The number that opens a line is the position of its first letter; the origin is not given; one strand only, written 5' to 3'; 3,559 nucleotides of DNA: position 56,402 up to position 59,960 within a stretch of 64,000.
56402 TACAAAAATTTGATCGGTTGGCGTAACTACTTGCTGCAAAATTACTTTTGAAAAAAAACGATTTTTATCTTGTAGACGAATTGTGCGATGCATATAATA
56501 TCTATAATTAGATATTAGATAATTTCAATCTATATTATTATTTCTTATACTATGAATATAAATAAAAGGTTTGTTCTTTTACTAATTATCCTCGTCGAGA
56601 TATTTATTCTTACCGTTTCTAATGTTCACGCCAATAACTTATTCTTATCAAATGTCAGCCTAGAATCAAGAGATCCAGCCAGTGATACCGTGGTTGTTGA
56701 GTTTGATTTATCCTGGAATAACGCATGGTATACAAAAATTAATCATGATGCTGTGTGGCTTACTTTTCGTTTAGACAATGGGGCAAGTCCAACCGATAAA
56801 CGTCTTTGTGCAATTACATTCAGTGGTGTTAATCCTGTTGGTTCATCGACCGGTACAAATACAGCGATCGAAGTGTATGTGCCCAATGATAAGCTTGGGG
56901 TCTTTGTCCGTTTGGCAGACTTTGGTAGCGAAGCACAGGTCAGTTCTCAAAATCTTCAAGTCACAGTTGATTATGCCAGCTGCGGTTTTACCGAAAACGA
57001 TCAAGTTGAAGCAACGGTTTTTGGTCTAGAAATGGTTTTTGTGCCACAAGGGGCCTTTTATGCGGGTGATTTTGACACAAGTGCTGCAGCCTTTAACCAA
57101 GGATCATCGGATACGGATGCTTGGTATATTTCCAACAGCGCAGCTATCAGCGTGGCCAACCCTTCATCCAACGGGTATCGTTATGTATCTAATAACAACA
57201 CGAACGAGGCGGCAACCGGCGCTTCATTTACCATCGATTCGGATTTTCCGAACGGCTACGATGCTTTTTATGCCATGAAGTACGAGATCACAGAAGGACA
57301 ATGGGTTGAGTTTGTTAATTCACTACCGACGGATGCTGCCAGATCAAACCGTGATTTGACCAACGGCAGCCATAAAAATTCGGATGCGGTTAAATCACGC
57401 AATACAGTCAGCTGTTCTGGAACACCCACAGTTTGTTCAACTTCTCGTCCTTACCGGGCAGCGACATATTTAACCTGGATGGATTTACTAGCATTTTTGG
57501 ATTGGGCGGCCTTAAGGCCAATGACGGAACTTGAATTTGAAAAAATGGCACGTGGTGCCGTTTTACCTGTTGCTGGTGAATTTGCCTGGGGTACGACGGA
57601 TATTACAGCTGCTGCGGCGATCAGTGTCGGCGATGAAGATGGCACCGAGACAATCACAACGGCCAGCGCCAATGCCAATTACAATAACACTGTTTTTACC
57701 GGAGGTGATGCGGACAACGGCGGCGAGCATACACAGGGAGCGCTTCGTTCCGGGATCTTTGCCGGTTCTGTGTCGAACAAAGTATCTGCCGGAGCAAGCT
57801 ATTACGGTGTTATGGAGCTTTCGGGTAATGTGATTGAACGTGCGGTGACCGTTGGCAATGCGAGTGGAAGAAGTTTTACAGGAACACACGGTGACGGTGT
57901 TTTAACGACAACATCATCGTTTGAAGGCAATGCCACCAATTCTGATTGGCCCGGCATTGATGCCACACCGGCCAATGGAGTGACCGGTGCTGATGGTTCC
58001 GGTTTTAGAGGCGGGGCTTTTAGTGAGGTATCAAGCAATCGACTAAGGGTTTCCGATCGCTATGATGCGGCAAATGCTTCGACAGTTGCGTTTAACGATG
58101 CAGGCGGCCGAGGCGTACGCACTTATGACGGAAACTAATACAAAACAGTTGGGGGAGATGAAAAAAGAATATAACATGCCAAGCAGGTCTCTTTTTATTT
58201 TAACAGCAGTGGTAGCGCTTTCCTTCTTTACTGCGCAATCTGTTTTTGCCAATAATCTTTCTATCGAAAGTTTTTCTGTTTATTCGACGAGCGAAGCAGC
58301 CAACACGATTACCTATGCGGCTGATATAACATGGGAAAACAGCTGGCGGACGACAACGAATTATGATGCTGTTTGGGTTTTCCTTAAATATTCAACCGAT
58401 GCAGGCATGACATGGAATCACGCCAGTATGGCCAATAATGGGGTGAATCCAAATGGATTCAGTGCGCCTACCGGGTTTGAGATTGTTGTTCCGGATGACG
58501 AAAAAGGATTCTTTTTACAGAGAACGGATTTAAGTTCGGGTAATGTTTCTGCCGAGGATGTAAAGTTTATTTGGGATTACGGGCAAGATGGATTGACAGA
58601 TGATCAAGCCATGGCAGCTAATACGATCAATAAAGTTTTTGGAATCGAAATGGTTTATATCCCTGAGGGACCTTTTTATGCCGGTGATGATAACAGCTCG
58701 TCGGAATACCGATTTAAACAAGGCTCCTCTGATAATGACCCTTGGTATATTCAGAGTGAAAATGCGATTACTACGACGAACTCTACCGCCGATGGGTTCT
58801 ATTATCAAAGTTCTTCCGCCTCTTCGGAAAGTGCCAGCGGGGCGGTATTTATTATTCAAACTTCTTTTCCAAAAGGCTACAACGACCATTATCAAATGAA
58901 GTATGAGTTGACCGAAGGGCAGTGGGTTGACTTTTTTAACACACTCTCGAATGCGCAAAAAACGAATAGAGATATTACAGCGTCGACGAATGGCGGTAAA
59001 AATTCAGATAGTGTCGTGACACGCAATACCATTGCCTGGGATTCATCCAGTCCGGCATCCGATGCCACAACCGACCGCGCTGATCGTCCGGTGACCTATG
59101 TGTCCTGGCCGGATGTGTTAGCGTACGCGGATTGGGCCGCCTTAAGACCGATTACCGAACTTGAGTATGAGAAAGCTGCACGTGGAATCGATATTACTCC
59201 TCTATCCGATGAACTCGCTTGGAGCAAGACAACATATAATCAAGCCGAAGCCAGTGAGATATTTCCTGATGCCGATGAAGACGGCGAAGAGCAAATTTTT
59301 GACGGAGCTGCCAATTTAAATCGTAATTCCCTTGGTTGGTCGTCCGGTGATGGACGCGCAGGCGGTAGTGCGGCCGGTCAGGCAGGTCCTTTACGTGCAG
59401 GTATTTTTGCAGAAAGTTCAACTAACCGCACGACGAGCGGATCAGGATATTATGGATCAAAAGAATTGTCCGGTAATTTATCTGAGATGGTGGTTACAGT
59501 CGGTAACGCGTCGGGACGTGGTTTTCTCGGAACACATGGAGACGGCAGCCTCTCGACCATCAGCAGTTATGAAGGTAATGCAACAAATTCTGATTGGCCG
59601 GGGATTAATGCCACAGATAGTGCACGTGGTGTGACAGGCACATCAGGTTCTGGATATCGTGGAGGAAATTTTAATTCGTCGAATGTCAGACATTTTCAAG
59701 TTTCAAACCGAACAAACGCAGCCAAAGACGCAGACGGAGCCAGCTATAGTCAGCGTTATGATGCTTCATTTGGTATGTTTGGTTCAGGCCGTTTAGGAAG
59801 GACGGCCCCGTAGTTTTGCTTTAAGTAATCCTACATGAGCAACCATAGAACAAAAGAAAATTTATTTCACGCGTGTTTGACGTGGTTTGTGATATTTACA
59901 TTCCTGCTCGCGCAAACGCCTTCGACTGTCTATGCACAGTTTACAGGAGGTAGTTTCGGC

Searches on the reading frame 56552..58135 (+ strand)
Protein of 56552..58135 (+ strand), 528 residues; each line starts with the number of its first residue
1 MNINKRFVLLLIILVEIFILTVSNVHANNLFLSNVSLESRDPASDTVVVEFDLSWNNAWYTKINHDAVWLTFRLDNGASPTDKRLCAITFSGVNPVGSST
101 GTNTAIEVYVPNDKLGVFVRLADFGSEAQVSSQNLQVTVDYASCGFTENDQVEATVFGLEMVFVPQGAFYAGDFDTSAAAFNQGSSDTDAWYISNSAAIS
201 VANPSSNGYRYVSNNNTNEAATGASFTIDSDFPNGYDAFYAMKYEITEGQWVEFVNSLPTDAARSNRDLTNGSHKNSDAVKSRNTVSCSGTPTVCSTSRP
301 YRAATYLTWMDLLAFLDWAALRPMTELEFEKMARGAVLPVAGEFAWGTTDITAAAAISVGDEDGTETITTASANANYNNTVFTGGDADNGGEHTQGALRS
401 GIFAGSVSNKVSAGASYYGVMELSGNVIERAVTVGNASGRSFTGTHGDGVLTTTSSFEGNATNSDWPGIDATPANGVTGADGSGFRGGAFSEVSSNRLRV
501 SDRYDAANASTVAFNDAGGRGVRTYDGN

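Call 68: find_encoding_contigs(protein=window:56552-58135:+, flank=10000, max_places=3)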
Protein window:56552-58135:+ (528 aa): no gene with exactly this product is on record in the collection.

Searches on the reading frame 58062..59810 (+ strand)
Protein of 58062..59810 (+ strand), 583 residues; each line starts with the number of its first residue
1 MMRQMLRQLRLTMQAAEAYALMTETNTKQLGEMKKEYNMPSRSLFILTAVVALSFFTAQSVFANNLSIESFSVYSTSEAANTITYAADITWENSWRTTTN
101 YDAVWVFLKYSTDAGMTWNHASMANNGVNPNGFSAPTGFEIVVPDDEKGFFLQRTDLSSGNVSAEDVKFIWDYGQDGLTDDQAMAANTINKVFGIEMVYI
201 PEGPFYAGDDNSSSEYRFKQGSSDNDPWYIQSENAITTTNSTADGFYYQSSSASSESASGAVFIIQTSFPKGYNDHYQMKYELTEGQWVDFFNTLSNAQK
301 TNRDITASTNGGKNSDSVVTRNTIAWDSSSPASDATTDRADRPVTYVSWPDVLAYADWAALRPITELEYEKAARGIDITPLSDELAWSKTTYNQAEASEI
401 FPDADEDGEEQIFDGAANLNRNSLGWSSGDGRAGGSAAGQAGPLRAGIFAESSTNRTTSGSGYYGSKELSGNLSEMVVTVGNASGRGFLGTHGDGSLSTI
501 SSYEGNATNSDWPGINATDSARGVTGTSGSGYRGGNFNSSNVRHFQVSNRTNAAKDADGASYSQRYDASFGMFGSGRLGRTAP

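Call 67: find_encoding_contigs(protein=window:58062-59810:+, flank=10000, max_places=3)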
Protein window:58062-59810:+ (583 aa): no gene with exactly this product is on record in the collection.
